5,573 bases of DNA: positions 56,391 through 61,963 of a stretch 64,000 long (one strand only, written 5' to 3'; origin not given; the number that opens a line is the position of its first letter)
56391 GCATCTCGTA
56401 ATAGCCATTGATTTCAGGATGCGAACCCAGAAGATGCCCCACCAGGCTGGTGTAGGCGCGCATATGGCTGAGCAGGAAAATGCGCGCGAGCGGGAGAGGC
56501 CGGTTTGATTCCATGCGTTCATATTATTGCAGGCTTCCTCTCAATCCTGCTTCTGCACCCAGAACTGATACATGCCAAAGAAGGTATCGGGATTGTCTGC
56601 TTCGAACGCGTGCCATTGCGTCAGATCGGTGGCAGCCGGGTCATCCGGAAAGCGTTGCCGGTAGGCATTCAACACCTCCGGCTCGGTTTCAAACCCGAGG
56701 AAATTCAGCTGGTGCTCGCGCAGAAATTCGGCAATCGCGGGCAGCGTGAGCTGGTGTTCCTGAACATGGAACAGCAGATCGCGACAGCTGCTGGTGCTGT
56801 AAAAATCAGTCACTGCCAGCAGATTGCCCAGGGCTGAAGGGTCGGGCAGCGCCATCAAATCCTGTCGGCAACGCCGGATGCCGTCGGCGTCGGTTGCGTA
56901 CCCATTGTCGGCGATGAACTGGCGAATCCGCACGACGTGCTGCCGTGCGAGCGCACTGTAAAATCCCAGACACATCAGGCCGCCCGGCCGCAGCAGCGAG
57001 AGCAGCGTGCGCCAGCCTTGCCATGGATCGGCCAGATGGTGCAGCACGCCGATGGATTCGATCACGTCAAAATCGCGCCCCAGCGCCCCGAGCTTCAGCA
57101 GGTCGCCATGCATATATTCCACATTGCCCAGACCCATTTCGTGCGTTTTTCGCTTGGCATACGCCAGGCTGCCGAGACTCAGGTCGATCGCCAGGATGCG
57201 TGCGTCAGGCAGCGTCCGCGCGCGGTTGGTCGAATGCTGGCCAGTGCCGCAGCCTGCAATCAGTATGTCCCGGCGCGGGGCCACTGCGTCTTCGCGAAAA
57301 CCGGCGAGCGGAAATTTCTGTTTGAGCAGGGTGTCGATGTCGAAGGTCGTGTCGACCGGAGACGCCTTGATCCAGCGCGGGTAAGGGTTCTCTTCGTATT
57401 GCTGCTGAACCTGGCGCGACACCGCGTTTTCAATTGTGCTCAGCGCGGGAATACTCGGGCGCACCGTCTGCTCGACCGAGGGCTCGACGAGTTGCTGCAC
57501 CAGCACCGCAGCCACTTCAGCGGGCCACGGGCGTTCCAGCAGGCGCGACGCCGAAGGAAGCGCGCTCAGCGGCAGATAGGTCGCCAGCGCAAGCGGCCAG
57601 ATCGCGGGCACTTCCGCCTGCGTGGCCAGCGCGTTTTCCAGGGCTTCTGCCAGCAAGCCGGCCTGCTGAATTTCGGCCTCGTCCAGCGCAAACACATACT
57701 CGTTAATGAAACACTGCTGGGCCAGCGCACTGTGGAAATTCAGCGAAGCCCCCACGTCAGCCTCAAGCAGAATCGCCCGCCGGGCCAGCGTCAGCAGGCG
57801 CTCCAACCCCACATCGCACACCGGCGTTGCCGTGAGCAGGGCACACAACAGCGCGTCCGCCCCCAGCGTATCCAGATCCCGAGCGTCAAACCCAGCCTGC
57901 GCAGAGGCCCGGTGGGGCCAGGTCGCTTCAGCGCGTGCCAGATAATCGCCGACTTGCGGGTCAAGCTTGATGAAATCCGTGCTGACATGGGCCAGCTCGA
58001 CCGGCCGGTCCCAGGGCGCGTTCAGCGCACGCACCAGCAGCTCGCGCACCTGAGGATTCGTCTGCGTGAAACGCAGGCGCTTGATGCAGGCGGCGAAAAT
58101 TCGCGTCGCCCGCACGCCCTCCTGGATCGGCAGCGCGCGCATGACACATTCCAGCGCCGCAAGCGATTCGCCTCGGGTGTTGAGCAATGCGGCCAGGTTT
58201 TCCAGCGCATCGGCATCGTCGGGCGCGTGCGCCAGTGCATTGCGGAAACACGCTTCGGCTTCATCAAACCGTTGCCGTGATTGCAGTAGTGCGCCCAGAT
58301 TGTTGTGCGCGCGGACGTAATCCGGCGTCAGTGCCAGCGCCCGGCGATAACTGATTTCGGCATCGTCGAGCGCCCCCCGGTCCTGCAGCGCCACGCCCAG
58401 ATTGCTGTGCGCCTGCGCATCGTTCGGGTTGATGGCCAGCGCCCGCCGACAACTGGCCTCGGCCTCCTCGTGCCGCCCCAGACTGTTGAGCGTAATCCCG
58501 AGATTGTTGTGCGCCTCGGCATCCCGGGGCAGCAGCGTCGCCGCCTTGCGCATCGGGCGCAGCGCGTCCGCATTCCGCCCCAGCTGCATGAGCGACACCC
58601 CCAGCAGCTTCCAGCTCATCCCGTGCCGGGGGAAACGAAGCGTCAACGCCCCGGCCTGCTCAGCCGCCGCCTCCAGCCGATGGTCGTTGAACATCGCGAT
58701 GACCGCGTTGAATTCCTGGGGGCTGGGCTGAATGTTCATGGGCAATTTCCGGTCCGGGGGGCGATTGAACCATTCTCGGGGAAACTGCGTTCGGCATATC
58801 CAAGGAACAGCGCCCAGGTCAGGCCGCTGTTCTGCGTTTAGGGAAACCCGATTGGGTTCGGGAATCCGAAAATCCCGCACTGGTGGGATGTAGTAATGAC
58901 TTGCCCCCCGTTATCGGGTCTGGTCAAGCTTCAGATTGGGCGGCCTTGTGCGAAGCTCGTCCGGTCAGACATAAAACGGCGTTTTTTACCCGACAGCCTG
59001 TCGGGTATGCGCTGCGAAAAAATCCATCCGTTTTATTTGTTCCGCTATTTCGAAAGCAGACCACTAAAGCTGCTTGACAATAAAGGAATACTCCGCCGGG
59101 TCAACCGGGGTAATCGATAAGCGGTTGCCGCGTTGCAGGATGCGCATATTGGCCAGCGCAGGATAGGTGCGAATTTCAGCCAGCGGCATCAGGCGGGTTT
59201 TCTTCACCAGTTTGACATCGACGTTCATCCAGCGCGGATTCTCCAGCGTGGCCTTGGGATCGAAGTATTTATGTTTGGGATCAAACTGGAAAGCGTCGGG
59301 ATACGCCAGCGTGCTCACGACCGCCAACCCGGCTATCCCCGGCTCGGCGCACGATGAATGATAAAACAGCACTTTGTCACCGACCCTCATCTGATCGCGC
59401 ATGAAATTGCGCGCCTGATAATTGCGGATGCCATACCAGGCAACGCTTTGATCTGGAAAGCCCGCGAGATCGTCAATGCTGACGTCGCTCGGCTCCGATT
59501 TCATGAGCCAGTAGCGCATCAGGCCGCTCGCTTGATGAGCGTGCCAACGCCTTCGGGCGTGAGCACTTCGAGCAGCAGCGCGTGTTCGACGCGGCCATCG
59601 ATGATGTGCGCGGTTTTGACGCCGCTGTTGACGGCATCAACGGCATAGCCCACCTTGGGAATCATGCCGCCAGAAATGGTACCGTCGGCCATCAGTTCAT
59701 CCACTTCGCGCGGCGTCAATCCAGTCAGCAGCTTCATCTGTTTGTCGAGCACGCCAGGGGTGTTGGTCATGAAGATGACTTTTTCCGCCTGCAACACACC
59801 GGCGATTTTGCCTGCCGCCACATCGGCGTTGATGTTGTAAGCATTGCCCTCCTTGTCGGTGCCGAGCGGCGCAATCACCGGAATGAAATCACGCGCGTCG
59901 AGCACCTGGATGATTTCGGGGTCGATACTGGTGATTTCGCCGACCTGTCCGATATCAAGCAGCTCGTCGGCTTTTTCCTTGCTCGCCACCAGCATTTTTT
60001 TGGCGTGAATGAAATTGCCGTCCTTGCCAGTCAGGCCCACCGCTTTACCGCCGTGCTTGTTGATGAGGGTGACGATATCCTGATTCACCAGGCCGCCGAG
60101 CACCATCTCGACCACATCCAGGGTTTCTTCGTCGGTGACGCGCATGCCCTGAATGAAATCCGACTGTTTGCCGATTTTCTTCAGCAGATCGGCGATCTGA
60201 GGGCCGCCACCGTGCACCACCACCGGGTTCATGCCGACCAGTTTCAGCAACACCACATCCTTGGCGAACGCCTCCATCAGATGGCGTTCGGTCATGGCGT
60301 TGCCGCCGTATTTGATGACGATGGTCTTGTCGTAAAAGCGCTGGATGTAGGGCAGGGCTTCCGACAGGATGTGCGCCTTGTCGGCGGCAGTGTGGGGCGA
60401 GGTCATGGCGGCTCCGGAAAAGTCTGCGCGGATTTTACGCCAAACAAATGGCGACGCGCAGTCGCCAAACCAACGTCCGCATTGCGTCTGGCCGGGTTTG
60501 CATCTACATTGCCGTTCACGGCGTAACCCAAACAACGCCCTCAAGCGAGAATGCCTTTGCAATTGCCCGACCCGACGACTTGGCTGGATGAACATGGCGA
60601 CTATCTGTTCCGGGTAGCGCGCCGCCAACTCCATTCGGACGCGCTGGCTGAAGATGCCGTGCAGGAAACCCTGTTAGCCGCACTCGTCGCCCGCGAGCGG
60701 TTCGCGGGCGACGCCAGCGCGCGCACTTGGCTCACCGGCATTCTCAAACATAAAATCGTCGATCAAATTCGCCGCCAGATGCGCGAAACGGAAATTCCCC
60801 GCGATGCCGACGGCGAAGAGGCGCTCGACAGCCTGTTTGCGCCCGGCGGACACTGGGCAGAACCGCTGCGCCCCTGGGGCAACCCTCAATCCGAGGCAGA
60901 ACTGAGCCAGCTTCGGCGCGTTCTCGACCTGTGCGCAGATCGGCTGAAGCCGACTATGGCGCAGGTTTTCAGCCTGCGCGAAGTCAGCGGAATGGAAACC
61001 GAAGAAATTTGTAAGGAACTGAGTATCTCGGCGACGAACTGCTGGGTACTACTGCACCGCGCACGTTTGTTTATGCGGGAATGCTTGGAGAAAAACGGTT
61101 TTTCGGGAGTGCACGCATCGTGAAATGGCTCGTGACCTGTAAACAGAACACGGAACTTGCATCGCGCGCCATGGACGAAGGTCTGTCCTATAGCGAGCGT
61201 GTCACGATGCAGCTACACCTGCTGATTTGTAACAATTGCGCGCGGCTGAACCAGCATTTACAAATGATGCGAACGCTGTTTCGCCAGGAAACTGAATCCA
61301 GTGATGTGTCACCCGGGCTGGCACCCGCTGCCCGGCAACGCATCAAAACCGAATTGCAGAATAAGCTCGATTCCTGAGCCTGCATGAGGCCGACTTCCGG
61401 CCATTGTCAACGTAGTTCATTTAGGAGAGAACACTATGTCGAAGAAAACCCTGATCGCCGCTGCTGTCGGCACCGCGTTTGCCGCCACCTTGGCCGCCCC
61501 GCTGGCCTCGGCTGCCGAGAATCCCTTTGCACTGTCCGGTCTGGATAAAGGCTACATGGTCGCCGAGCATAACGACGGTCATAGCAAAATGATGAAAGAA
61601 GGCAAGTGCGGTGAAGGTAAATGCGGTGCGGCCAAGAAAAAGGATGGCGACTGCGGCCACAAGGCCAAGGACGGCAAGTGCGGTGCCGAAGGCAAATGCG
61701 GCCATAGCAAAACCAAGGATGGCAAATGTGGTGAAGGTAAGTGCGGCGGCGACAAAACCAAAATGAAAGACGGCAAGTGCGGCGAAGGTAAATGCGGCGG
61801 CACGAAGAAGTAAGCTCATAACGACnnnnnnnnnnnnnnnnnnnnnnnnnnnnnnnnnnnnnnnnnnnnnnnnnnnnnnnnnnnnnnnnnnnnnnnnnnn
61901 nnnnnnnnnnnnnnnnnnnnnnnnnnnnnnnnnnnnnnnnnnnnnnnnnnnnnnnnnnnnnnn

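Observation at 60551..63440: ECF-controlled MNIO (DUF692) RiPP cluster, probably making a periplasmic metal-binding modified protein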

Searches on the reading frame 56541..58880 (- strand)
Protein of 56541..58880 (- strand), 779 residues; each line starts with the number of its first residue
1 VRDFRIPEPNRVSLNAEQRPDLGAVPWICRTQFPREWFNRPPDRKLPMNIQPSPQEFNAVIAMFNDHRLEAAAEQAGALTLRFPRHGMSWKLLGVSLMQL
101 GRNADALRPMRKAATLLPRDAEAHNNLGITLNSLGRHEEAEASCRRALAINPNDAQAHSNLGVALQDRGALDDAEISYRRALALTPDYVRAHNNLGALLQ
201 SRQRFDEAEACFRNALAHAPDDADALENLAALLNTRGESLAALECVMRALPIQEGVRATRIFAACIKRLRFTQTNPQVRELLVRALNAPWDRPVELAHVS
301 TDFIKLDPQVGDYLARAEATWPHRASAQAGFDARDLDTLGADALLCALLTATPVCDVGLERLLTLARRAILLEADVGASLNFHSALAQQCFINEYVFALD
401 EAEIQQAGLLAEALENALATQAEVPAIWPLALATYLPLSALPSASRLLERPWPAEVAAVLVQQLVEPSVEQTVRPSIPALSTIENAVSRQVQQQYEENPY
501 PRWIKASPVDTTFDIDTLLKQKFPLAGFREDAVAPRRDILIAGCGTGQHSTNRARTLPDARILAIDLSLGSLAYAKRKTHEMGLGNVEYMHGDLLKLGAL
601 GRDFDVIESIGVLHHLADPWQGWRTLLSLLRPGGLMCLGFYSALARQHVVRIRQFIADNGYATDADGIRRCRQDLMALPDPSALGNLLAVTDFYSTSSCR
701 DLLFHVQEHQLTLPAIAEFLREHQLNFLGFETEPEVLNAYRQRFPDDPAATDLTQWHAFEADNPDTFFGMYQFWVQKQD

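Call 79: search_protein_families(library=pfam, proteins=[window:56541-58880:-], max_evalue=0.00001)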
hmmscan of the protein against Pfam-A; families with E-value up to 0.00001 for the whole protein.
window:56541-58880:- (779 aa): 16 families
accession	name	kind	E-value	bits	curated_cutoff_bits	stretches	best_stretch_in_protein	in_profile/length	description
PF00515.34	TPR_1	-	4.1e-31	106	27.8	2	121-154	1-34/34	Tetratricopeptide repeat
PF13431.12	TPR_17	-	3.4e-24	83.5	24.4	0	144-175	2-33/34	Tetratricopeptide repeat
PF07719.23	TPR_2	-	5.8e-24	82.6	27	1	190-222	2-34/34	Tetratricopeptide repeat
PF13414.12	TPR_11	-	6.1e-24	83.9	26.8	2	132-167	5-40/42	TPR repeat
PF08242.18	Methyltransf_12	-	1.3e-18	67.9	30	1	541-635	2-97/98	Methyltransferase domain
PF13424.12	TPR_12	-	4.1e-18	65.8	30.1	2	121-184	3-74/77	Tetratricopeptide repeat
PF13649.12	Methyltransf_25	-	6.4e-18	65.7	27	1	539-634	1-97/97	Methyltransferase domain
PF13432.12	TPR_16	-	1.3e-17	64.3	32.7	1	97-155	7-65/65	Tetratricopeptide repeat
PF08241.18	Methyltransf_11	-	2.1e-16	60.7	21.2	1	542-637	3-94/95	Methyltransferase domain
PF13181.12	TPR_8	-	7e-16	57.4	25.7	0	121-154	1-34/34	Tetratricopeptide repeat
PF13374.12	TPR_10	-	5.1e-15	55.4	27.5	0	125-150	6-31/42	Tetratricopeptide repeat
PF13847.12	Methyltransf_31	-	1e-14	54.9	27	1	542-642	10-113/145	Methyltransferase domain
PF13428.12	TPR_14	-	8e-14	51.2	23.5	0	190-232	2-44/44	Tetratricopeptide repeat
PF13176.12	TPR_7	-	8.5e-13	47.7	27.9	0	191-225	1-35/36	Tetratricopeptide repeat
PF14559.12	TPR_19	-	5e-09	36.8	25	1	97-159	1-63/68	Tetratricopeptide repeat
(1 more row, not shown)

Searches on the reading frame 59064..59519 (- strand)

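Call 3: search_protein_families(library=pfam, proteins=[window:59064-59519:-], max_evalue=0.01)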
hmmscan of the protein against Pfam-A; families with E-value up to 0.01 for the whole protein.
window:59064-59519:- (151 aa): 1 family
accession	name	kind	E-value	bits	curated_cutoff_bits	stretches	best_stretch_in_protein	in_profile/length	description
PF01878.24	EVE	-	2.9e-49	167.2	23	1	2-149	1-144/145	EVE domain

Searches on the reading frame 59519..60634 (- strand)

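Call 3: search_protein_families(library=pfam, proteins=[window:59519-60634:-], max_evalue=0.01)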
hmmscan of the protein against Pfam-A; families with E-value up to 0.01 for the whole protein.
window:59519-60634:- (371 aa): 1 family
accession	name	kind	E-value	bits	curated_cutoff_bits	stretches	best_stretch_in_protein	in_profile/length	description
PF00696.33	AA_kinase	-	6.8e-46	157.3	24.9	1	103-346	1-234/234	Amino acid kinase family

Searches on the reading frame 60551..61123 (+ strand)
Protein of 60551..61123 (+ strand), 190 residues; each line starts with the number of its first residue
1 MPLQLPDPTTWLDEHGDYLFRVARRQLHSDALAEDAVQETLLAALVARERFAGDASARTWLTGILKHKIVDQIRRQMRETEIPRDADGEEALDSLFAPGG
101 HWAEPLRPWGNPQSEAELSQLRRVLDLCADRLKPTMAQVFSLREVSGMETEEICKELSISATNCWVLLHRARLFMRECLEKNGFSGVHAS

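Call 3: search_protein_families(library=pfam, proteins=[window:60551-61123:+], max_evalue=0.01)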
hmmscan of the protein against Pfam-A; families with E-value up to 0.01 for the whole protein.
window:60551-61123:+ (190 aa): 3 families
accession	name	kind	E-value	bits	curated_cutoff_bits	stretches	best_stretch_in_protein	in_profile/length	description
PF04542.20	Sigma70_r2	-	7.6e-16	58.1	24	1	13-78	3-70/71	Sigma-70 region 2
PF08281.18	Sigma70_r4_2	-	7e-11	42.1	25.7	1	123-174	2-53/54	Sigma-70, region 4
PF22029.2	PhyR_sigma2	-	0.0013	19.2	27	1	17-61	6-50/55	Sigma2 domain of PhyR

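Call 4: search_protein_families(library=ncbifam, proteins=[window:60551-61123:+], max_evalue=0.01)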
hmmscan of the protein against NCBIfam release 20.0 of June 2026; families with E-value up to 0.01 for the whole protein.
window:60551-61123:+ (190 aa): 79 families (the best 25 are shown)
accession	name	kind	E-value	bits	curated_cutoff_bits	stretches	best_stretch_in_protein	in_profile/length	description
NF009173.0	PRK12520.1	equivalog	2.2e-60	203.7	255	1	10-185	6-185/191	RNA polymerase sigma factor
NF008892.0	PRK11924.2-1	equivalog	6.6e-57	192.4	291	1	3-184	14-198/203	RNA polymerase sigma factor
TIGR02943.1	Sig70_famx1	hypoth_equivalog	1.8e-55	187.7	162.2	1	12-185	8-185/188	RNA polymerase sigma-70 factor, TIGR02943 family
NF009184.0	PRK12532.1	equivalog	3.3e-47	160.9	276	1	11-185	10-190/195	RNA polymerase sigma factor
NF009196.0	PRK12544.1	equivalog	2.4e-45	154.5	287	1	10-185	22-202/208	RNA polymerase factor sigma-70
NF009197.0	PRK12545.1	equivalog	1.8e-38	132.4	336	1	11-186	13-194/201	RNA polymerase factor sigma-70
NF009182.0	PRK12530.1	subfamily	5.3e-33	114.1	264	1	19-185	22-190/193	RNA polymerase sigma factor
NF008888.0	PRK11922.1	equivalog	1.4e-26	93.5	204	1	14-181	38-198/231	RNA polymerase sigma factor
TIGR02937.1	sigma70-ECF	superfamily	1.3e-23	83.5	42.9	1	13-179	8-165/165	sigma-70 family RNA polymerase sigma factor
NF058625.1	sigma_PG0214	equivalog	8.5e-21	74.4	130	2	111-182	93-164/170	GFO_1088 family ECF-type sigma factor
TIGR02985.1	Sig70_bacteroi1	subfamily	1.8e-16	60.8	126.4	1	15-178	10-161/162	RNA polymerase sigma-70 factor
NF009166.1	PRK12513.1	equivalog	2.8e-15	56.5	206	1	14-155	30-162/193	RNA polymerase sigma factor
TIGR02950.1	SigM_subfam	subfamily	8.2e-15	55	147.95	1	15-178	9-157/159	RNA polymerase sigma factor, SigM family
NF006089.0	PRK08241.1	subfamily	3e-14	52.8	240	1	13-177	29-202/343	RNA polymerase subunit sigma-70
TIGR02960.1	SigX5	hypoth_equivalog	3.7e-13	49.4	264.75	1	19-178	18-189/322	RNA polymerase sigma-70 factor, TIGR02960 family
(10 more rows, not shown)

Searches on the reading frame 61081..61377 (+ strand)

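Call 3: search_protein_families(library=pfam, proteins=[window:61081-61377:+], max_evalue=0.01)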
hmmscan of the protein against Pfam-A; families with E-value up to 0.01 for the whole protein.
window:61081-61377:+ (98 aa): 1 family
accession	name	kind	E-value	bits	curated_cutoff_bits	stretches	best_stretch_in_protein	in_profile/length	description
PF13490.11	zf-HC2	-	0.0033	17.9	22.2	1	24-54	5-35/35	Putative zinc-finger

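Call 4: search_protein_families(library=ncbifam, proteins=[window:61081-61377:+], max_evalue=0.01)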
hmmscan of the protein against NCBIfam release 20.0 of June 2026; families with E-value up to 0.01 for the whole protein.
window:61081-61377:+ (98 aa): 3 families
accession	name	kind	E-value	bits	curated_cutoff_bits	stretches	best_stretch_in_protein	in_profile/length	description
NF052368.1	antisigmaE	subfamily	1.8e-13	50.1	50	1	19-64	3-48/48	anti-sigma factor family protein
TIGR03988.1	antisig_RsrA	equivalog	0.00081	19.4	62.5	1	20-92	2-70/77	mycothiol system anti-sigma-R factor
NF004719.0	PRK06063.1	equivalog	0.0089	15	389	1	21-55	247-281/331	DEDDh family exonuclease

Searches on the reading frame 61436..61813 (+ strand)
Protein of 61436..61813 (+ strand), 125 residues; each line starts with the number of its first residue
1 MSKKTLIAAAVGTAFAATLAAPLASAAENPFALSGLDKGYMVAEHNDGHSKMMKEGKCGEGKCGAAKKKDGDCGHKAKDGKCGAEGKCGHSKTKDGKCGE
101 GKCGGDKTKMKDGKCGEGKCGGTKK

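Call 3: search_protein_families(library=pfam, proteins=[window:61436-61813:+], max_evalue=0.01)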
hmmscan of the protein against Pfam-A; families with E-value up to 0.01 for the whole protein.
window:61436-61813:+ (125 aa): 0 families

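Call 4: search_protein_families(library=ncbifam, proteins=[window:61436-61813:+], max_evalue=0.01)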
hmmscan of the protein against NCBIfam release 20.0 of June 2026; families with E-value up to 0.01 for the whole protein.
window:61436-61813:+ (125 aa): 2 families
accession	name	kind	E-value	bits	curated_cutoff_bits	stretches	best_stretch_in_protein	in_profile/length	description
NF050137.2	KCGExKCG_twice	domain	1.3e-14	53.5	19.5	3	95-122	1-28/29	HvfA family oxazolone/thioamide-modified RiPP metallophore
NF050188.1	OxThioModRiPPHvfA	equivalog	2.3e-10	41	95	1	18-105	15-95/96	oxazolone/thioamide-modified RiPP metallophore HvfA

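Call 64: find_homologous_proteins(query=window:61436-61810:+, max_evalue=0.001)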
Query window:61436-61810:+ (125 aa): 5724 proteins with E <= 0.001 among 8000 candidates; the best 120 are listed.
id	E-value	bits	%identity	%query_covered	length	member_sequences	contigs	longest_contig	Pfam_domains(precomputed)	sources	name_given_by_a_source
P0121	6.1e-72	258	100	100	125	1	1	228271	-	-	-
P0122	6.1e-41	157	67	68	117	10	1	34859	-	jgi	jgi:uncharacterized low-complexity protein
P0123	1.1e-38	150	70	97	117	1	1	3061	-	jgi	jgi:uncharacterized low-complexity protein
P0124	1.3e-36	143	70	100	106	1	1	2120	-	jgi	jgi:uncharacterized low-complexity protein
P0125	5.1e-35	138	69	78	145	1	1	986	PF13202.13,PF00036.39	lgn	-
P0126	1.0e-34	137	57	99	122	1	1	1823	-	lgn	-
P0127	2.2e-32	130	56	99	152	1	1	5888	PF13405.13,PF13499.13,PF13202.13,PF00036.39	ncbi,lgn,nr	ncbi:MAG: hypothetical protein LDL19_06935 [Thiobacillus sp.]|nr:hypothetical protein [Thiobacillus 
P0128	2.3e-31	126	57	99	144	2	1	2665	PF13405.13,PF13499.13,PF13202.13,PF00036.39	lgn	-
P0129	2.8e-31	126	66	100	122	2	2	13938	-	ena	-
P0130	9.3e-31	124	64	97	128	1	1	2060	-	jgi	jgi:uncharacterized low-complexity protein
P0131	1.9e-30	123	66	46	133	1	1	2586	-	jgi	jgi:uncharacterized low-complexity protein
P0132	2.5e-30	123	60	100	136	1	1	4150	PF13405.13,PF13499.13,PF13202.13,PF00036.39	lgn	-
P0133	6.4e-30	122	53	85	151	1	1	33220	-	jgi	jgi:uncharacterized low-complexity protein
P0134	2.4e-29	120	54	100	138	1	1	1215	PF13405.13,PF13499.13,PF13202.13,PF00036.39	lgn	-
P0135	9.5e-29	118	63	100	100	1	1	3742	-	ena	-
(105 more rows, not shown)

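Call 65: find_encoding_contigs(protein=P0121, flank=10000, max_places=3)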
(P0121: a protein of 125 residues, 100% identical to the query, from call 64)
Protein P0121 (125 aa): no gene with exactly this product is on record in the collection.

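Call 80: predict_structure(alignment_id=A6)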
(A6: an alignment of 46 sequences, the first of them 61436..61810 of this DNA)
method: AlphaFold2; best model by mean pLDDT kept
length: 125 residues; sequences in the alignment: 46
mean_pLDDT: 43.5   pTM: 0.12
mean pLDDT of the five models: 43.5, 43.0, 42.3, 42.2, 39.9
residues with pLDDT >= 90: 0; 70-90: 0; 50-70: 38; < 50: 87
segments of 3 or more residues with pLDDT < 50: 46-125
pLDDT, mean of each block of 10 residues (from residue 1): 52 51 52 54 49 39 36 35 36 39 39 41 40
secondary structure, 60 per line:
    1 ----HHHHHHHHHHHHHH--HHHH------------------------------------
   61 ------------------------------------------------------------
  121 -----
elements in order: H5-18 H21-24
